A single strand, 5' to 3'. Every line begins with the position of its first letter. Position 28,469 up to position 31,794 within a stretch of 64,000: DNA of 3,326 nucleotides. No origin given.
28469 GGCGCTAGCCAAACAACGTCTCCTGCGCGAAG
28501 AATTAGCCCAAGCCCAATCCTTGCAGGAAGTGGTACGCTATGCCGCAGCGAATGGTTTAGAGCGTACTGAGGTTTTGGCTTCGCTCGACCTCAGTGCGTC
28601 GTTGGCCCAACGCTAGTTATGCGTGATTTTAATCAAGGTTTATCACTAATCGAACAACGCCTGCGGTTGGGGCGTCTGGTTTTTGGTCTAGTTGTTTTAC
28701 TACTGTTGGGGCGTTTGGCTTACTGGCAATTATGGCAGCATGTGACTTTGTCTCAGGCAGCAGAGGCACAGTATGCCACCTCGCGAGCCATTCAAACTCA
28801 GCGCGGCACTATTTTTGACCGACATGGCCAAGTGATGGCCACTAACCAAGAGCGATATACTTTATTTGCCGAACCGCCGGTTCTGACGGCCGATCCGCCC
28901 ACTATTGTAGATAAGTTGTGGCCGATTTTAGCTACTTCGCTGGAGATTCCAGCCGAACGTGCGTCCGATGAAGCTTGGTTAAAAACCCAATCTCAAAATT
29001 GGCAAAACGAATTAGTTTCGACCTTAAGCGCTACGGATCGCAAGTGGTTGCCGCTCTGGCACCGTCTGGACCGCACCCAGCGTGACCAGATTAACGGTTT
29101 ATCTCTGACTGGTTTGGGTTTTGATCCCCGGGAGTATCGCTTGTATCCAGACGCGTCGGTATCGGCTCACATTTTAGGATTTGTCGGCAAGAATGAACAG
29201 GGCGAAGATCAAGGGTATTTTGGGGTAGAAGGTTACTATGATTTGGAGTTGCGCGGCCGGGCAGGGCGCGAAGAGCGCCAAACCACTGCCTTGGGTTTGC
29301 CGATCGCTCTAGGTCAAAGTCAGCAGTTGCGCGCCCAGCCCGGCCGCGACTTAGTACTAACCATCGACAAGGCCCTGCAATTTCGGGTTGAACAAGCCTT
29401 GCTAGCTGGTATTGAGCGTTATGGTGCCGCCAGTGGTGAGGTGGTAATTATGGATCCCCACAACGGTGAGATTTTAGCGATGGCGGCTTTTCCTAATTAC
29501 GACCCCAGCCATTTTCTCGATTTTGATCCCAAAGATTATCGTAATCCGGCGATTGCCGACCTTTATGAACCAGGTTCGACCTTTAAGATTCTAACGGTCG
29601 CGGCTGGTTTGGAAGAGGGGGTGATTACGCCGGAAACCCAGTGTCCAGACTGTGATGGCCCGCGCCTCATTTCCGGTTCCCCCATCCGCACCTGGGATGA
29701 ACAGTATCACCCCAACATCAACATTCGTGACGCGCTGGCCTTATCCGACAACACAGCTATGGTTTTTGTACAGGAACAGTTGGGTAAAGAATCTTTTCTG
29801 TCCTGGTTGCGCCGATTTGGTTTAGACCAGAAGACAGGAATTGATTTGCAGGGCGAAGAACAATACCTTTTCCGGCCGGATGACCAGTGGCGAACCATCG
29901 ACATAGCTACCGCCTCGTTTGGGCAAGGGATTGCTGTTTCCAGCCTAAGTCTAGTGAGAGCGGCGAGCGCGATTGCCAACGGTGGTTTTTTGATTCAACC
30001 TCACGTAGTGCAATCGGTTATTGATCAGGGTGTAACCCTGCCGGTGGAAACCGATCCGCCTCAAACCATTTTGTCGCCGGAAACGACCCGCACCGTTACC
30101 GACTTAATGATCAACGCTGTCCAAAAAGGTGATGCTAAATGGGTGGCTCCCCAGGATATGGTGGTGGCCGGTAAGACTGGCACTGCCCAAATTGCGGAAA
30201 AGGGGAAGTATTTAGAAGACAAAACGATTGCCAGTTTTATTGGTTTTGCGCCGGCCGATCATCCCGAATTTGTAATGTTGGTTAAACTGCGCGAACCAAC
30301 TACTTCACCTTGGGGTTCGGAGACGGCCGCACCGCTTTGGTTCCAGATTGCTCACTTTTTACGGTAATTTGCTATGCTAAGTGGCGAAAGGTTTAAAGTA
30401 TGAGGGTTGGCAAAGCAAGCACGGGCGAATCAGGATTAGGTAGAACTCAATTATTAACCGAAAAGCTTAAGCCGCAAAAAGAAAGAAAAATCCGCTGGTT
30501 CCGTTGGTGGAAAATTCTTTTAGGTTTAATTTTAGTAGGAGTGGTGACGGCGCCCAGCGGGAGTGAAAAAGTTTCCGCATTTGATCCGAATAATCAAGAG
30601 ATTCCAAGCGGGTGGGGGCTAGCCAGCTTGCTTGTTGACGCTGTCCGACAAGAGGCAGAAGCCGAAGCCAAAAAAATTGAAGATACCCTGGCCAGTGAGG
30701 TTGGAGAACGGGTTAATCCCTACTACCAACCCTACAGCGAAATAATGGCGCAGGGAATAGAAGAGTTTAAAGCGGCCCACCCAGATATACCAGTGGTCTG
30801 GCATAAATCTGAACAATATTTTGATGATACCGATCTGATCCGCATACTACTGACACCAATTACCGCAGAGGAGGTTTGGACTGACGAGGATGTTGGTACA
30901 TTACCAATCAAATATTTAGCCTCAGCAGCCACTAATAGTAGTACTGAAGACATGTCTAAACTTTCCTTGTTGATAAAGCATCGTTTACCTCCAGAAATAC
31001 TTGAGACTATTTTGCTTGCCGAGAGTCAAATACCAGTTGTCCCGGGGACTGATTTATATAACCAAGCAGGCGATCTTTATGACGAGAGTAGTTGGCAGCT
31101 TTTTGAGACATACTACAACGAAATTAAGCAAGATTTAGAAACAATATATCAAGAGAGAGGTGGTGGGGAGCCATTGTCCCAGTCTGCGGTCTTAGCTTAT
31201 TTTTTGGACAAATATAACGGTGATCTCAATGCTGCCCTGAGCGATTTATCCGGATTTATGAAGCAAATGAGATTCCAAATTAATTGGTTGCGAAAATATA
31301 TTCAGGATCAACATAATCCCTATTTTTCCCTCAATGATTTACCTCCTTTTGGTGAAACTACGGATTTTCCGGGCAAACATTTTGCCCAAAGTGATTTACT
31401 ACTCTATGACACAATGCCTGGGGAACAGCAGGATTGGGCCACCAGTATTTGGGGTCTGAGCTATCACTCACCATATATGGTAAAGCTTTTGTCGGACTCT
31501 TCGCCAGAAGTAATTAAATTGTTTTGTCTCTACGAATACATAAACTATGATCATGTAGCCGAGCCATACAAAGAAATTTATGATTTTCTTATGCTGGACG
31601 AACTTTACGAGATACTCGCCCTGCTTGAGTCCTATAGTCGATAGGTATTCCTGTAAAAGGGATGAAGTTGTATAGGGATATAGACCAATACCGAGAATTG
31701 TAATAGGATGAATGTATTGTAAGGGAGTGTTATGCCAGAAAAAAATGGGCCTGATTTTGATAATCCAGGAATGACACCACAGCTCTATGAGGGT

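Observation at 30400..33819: Two large AT-richer unknown proteins inserted inside the dcw cluster between ftsI and murE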

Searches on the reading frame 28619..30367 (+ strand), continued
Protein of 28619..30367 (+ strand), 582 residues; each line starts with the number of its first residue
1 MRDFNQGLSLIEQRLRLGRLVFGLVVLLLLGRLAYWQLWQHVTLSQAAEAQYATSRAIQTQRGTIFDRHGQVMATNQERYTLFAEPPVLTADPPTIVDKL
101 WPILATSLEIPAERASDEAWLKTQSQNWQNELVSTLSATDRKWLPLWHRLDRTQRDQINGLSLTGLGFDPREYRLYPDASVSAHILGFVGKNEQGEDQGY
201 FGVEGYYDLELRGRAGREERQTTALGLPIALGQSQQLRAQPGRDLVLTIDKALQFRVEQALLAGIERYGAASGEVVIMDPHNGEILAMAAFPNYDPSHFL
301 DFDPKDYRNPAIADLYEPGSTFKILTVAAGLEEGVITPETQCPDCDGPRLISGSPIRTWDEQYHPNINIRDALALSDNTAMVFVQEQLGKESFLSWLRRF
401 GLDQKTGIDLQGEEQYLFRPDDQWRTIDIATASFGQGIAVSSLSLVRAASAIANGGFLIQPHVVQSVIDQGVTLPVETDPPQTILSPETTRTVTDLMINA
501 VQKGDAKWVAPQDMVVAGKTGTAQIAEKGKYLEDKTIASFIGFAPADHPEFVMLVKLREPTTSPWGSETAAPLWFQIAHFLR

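Call 56: search_protein_families(library=pfam, proteins=[L019:11782-13356:+, L025:7771-8265:+, L025:8207-10477:+], max_evalue=0.1)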
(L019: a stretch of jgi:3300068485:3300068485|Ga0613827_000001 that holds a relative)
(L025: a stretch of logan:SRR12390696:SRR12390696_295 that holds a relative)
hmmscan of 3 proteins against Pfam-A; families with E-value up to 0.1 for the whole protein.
L019:11782-13356:+ (525 aa): 1 family
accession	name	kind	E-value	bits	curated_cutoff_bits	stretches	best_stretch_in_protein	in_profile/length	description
PF21893.1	DUF6918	-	0.034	15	27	0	367-430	39-93/141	Family of unknown function (DUF6918)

L025:7771-8265:+ (165 aa): 0 families

L025:8207-10477:+ (757 aa): 1 family
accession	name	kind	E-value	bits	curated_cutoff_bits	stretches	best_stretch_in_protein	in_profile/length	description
PF14712.11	Snapin_Pallidin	-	0.015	16.1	29.6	1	135-188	17-72/89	Snapin/Pallidin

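Call 59: find_encoding_contigs(protein=P0008, flank=6000, max_places=1)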
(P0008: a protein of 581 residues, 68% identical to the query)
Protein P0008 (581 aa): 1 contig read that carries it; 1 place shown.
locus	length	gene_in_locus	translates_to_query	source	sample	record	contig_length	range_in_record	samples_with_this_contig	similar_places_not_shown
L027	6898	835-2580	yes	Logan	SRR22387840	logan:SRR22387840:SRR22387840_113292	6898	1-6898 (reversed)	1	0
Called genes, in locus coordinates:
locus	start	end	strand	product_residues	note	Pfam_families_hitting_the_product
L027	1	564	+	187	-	?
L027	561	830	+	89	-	-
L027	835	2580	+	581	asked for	PF03717:PBP_dimer, PF00905:Transpeptidase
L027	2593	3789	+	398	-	PF08245:Mur_ligase_M, PF02875:Mur_ligase_C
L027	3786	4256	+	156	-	PF00293:NUDIX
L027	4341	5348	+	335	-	PF01933:CofD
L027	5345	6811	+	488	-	PF01225:Mur_ligase, PF08245:Mur_ligase_M, PF02875:Mur_ligase_C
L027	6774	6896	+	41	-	?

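Call 82: search_protein_families(library=padloc, proteins=[L019:11782-13356:+, L025:7771-8265:+, L025:8207-10477:+, L025:10470-11687:-], max_evalue=0.01)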
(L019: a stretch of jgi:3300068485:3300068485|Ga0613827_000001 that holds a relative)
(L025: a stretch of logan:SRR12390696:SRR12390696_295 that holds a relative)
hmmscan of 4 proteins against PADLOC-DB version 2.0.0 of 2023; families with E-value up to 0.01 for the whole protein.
L019:11782-13356:+ (525 aa): 1 family
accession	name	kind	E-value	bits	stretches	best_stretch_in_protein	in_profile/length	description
PDLC04760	PDC-M64C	-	0.0021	16.4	0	12-41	41-69/93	-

L025:7771-8265:+ (165 aa): 0 families

L025:8207-10477:+ (757 aa): 0 families

L025:10470-11687:- (405 aa): 26 families (the best 25 are shown)
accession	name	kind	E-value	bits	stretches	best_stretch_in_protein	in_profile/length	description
PDLC04042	PD-T4-6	-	2.5e-29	100.9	2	226-354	105-234/292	-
PDLC04053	PD-T4-6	-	6.2e-27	92.9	2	226-364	106-244/311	-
PDLC04138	mad6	-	2.8e-26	90.6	1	90-349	40-275/659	mads_6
PDLC04061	PD-T4-6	-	5.8e-26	90.1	1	99-350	15-241/510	-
PDLC04060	PD-T4-6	-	1.8e-21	74.6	2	227-332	105-210/486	-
PDLC04057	PD-T4-6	-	2e-20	71.2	2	227-335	105-215/443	-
PDLC04054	PD-T4-6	-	5e-20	70.2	2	226-343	107-224/347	-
PDLC04047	PD-T4-6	-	6.3e-20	69.5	2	227-335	108-216/327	-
PDLC04052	PD-T4-6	-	3e-19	67.6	2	224-332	107-217/496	-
PDLC04043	PD-T4-6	-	7.1e-19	66.2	2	252-363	136-249/452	-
PDLC04048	PD-T4-6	-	1.5e-17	62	1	229-344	110-222/354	-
PDLC04039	PD-T4-6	-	3.2e-16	57.4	1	101-361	15-245/458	-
PDLC01088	C3a189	-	2.4e-15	54.1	2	253-349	118-221/840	kinase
PDLC04040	PD-T4-6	-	7.3e-15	52.7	2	227-341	99-214/547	-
PDLC04041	PD-T4-6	-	8.5e-15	52.9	2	229-332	128-235/443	-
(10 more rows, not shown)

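Call 83: search_protein_families(library=phrogs, proteins=[L019:11782-13356:+, L025:7771-8265:+, L025:8207-10477:+, L025:10470-11687:-], max_evalue=0.01)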
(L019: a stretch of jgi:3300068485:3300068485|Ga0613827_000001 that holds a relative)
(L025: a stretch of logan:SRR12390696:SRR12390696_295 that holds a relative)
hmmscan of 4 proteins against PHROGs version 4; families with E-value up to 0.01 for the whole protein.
L019:11782-13356:+ (525 aa): 0 families

L025:7771-8265:+ (165 aa): 0 families

L025:8207-10477:+ (757 aa): 0 families

L025:10470-11687:- (405 aa): 2 families
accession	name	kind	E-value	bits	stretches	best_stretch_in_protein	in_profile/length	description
phrog_2361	-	other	2.3e-23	83.8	1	98-402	11-269/415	serine-threonine kinase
phrog_4972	-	unknown function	0.00062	19.7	1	226-322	214-313/501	-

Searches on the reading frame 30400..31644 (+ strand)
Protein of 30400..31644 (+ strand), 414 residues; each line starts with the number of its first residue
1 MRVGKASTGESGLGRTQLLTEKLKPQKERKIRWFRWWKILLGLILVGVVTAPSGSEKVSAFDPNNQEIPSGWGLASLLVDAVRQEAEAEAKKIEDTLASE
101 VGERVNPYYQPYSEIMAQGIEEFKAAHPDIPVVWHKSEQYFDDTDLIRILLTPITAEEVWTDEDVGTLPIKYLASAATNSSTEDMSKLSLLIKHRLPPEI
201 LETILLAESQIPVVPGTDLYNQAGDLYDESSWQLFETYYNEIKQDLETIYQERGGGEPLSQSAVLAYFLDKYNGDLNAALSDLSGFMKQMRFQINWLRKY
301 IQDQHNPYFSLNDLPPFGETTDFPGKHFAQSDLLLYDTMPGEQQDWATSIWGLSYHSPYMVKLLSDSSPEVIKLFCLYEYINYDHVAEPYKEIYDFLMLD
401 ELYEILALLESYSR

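Call 4: search_protein_families(library=pfam, proteins=[window:30400-31644:+], max_evalue=0.01)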
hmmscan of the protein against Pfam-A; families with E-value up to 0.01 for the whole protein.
window:30400-31644:+ (414 aa): 0 families

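Call 5: search_protein_families(library=ncbifam, proteins=[window:30400-31644:+], max_evalue=0.01)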
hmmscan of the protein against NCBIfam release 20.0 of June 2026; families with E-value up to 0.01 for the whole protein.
window:30400-31644:+ (414 aa): 0 families

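Call 6: search_protein_families(library=phrogs, proteins=[window:30400-31644:+], max_evalue=1)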
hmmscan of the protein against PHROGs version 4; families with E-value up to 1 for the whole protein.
window:30400-31644:+ (414 aa): 0 families

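Call 7: search_protein_families(library=padloc, proteins=[window:30400-31644:+], max_evalue=1)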
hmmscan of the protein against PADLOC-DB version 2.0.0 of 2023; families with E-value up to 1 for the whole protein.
window:30400-31644:+ (414 aa): 1 family
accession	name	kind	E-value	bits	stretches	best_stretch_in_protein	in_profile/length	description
PDLC04320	PDC-M02B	-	0.012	12.5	1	49-160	166-274/374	-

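Call 12: find_homologous_proteins(query=window:30400-31641:+, max_evalue=0.001)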
Query window:30400-31641:+ (414 aa): 1 proteins with E <= 0.001 among 8000 candidates.
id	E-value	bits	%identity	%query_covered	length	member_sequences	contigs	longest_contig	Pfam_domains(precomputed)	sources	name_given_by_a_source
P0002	1.1e-278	942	100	100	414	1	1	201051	-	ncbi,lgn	-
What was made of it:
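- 30400..31644 (+): X: 414-aa orphan protein. It has a basic N-terminal tail (aa 1-36; the first 50 residues carry a net charge of +8). A short hydrophobic segment spans aa ~39-51 (nt 30514-30552). A possible signal-peptidase site, VSA|F, lies at aa 58-61. The acidic C-terminal domain of ~355 aa is predicted to be helical. Only itself found in the 5.8-billion-cluster database (call 12).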

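Call 23: search_solved_structures(query=window:30400-31641:+, max_evalue=10)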
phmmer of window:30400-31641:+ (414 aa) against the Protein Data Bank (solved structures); distinct sequences matched with E-value up to 10: 0.

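Call 37: predict_structure(protein=window:30400-31641:+)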
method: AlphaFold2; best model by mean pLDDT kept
length: 414 residues; sequences in the alignment: 1
mean_pLDDT: 39.3   pTM: 0.26
mean pLDDT of the five models: 39.3, 38.4, 34.6, 34.6, 33.4
residues with pLDDT >= 90: 0; 70-90: 0; 50-70: 48; < 50: 366
segments of 3 or more residues with pLDDT < 50: 1-20, 22-27, 49-69, 71-236, 256-266, 274-368, 371-414
pLDDT, mean of each block of 10 residues (from residue 1): 36 44 47 56 51 40 43 45 42 39 33 40 43 36 29 29 33 30 32 34 31 29 35 47 55 51 48 46 40 40 36 35 34 35 34 36 45 47 36 34 38 31
secondary structure, 60 per line:
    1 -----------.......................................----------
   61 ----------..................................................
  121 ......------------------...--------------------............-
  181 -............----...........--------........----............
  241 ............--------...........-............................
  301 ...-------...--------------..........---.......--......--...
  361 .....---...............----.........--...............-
elements in order: H12-50 H71-126 H168-179 H182-193 H198-208 H217-224 H229-252 H261-271 H273-303 H328-337 H341-347 H350-355 H358-365 H369-383 H388-396 H399-413
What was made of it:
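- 30400..31644 (+): AF2 pLDDT 39, all-helical (call 37).
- X has no homologue, and its structure prediction is very poor (calls 12, 37).
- Tried and rejected: X alone gave pLDDT 39 (call 37).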

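Call 61: find_related_loci(query=window:30400-31641:+, collection=viral_contigs, flank=8000)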
Query window:30400-31641:+ (414 aa) in viral_contigs; peptide patterns used: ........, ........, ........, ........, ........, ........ (x = any residue, [..] = any of these).
8 stretches matched a pattern, but none encodes a relative of the query by tblastn (E <= 1e-3).
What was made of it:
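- Tried and rejected: The IMG/VR scan with X found nothing (call 61).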

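Call 63: search_dna_similar(query=window:30400-31641:+, collection=phages, mode=protein, max_evalue=0.01, max_rows=10)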
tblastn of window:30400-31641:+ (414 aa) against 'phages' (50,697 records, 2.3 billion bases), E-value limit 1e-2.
No match.
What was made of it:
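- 30400..31644 (+): No family, PDB, phage or defence hits (calls 4-7, 23, 61, 63).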
